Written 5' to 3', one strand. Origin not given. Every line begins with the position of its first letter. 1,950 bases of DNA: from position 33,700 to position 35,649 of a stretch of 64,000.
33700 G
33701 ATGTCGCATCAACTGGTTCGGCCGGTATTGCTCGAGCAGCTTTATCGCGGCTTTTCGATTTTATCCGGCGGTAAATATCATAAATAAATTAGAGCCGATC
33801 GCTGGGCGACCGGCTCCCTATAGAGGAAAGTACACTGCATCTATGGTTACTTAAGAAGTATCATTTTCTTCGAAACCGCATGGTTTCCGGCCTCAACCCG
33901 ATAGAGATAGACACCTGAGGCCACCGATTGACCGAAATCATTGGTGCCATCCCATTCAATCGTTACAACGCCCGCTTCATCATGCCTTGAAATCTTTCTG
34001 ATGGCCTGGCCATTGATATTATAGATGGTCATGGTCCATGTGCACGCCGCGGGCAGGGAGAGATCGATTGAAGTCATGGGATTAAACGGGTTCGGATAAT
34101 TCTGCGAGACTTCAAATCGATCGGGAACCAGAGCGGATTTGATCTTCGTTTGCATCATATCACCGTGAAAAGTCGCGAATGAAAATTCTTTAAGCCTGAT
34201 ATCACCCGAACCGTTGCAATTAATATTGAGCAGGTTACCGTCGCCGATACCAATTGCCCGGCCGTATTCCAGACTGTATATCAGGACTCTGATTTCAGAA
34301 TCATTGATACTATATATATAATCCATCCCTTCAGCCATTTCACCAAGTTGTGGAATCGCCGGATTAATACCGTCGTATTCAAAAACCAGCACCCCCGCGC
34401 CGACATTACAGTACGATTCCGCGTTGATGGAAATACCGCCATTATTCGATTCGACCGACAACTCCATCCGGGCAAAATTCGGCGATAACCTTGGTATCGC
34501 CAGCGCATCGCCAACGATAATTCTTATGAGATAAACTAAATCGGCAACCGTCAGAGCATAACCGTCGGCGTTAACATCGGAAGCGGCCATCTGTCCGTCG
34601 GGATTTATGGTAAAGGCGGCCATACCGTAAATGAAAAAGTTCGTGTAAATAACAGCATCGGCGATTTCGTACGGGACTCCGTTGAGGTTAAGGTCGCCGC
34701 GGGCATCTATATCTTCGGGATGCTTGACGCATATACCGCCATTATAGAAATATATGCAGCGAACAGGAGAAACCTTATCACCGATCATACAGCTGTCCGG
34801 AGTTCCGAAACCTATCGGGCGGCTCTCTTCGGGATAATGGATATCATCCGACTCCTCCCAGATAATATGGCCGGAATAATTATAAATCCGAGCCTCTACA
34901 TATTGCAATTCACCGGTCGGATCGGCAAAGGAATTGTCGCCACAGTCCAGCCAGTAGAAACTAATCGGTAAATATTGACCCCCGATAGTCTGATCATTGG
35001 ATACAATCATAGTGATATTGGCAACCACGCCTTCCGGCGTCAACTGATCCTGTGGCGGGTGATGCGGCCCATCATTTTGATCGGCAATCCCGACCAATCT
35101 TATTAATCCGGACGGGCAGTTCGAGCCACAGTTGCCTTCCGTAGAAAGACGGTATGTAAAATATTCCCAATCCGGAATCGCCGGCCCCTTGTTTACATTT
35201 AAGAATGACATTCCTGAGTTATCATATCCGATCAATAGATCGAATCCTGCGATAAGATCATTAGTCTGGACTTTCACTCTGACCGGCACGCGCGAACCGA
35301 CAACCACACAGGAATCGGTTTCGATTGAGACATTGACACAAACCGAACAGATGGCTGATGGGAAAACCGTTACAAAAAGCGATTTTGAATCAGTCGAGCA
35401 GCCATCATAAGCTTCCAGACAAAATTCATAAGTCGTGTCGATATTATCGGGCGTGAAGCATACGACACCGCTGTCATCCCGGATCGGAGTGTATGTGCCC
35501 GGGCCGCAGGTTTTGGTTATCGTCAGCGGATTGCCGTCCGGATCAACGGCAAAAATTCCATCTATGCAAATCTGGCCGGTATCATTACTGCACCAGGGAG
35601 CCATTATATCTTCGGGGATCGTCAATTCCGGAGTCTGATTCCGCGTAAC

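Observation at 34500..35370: Cohesin-like domain and type-I dockerin in the same T9SS-sorted polypeptide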

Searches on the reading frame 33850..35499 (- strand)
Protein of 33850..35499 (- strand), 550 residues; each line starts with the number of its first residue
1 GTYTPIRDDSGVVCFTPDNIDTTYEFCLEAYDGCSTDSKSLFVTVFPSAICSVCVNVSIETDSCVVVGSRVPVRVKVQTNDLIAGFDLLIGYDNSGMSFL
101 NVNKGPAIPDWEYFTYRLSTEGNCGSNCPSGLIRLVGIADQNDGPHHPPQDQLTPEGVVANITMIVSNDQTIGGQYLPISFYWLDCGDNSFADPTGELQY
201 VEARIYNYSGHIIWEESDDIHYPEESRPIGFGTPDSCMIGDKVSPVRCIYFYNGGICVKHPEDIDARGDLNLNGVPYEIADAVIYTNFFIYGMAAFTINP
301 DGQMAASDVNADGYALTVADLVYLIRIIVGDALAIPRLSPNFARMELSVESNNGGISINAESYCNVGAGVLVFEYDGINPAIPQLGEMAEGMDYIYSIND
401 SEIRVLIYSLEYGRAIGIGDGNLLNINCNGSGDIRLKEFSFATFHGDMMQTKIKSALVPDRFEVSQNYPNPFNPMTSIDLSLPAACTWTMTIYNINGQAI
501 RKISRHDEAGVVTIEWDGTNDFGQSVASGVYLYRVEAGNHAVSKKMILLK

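Call 5: search_protein_families(library=pfam, proteins=[window:33850-35499:-], max_evalue=10)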
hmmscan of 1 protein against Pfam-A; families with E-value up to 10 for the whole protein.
window:33850-35499:- (550 aa): 5 families
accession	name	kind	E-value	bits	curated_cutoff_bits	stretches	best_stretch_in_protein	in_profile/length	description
PF13860.13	FlgD_ig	-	2.3e-11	44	27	1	479-539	15-77/79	FlgD Ig-like domain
PF18962.6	Por_Secre_tail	-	4.6e-08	33.7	27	1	468-547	2-74/75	Secretion system C-terminal sorting domain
PF13585.12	CHU_C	-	0.00014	22.4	27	1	489-541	30-77/86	CHU_C Type IX secretion signal domain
PF00963.24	Cohesin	-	0.0013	19.3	24.1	1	55-119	1-67/139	Cohesin domain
PF22370.1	FliC-like_3rd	-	0.091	13.5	27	1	467-540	48-115/120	Flagellin, beta sheet domain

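Call 6: search_protein_families(library=ncbifam, proteins=[window:33850-35499:-], max_evalue=10)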
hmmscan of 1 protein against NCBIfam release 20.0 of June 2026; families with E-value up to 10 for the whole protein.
window:33850-35499:- (550 aa): 12 families
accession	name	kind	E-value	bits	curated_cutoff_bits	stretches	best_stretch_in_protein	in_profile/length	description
TIGR04183.1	Por_Secre_tail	domain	3.3e-11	43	23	1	468-547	2-70/72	T9SS type A sorting domain-containing protein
NF033707.1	T9SS_sortase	equivalog_domain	5.5e-10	37.6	420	1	465-539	999-1079/1095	type IX secretion system sortase PorU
NF005176.1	PRK06655.1-1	equivalog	3.2e-07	30.5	230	1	484-540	95-152/197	flagellar hook assembly protein FlgD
NF009276.0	PRK12633.1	equivalog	1.9e-06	27.7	383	1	478-539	122-183/234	flagellar basal body rod modification protein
NF009277.0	PRK12634.1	equivalog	0.00031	20.9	333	1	483-532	119-169/221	flagellar basal body rod modification protein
NF009452.0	PRK12812.1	equivalog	0.00037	19.8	258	1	489-535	155-204/289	flagellar basal body rod modification protein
NF038113.1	T9SSA_dep_M36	equivalog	0.00087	17.5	885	1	465-548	793-868/869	T9SS-dependent M36 family metallopeptidase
NF052323.1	T9SSA_dep_M6i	equivalog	0.00088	17.3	600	1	466-544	959-1034/1043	T9SS-dependent M6-like inactivated metalloprotease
NF052228.1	T9SS_PorZ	equivalog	0.0019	16.7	260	1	458-535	666-740/757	type IX secretion system anionic LPS delivery protein PorZ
NF004496.1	PRK05842.1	equivalog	0.0092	15.3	250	1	489-537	169-220/271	flagellar hook assembly protein FlgD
NF009453.0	PRK12813.1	equivalog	0.013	15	264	1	487-538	125-174/223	flagellar basal body rod modification protein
NF053608.1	Lsa66_OmpA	equivalog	0.057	11.8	700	1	496-541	187-232/581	fibronectin-binding adhesin Lsa66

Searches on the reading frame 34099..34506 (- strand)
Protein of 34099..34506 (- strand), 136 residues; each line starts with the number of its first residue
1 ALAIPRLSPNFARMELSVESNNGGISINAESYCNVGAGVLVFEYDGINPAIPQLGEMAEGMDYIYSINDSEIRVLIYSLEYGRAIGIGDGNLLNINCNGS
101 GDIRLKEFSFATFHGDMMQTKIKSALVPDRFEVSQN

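Call 8: search_protein_families(library=pfam, proteins=[window:34099-34506:-], max_evalue=10)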
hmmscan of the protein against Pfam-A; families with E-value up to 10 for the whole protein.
seq(136 aa): 0 families
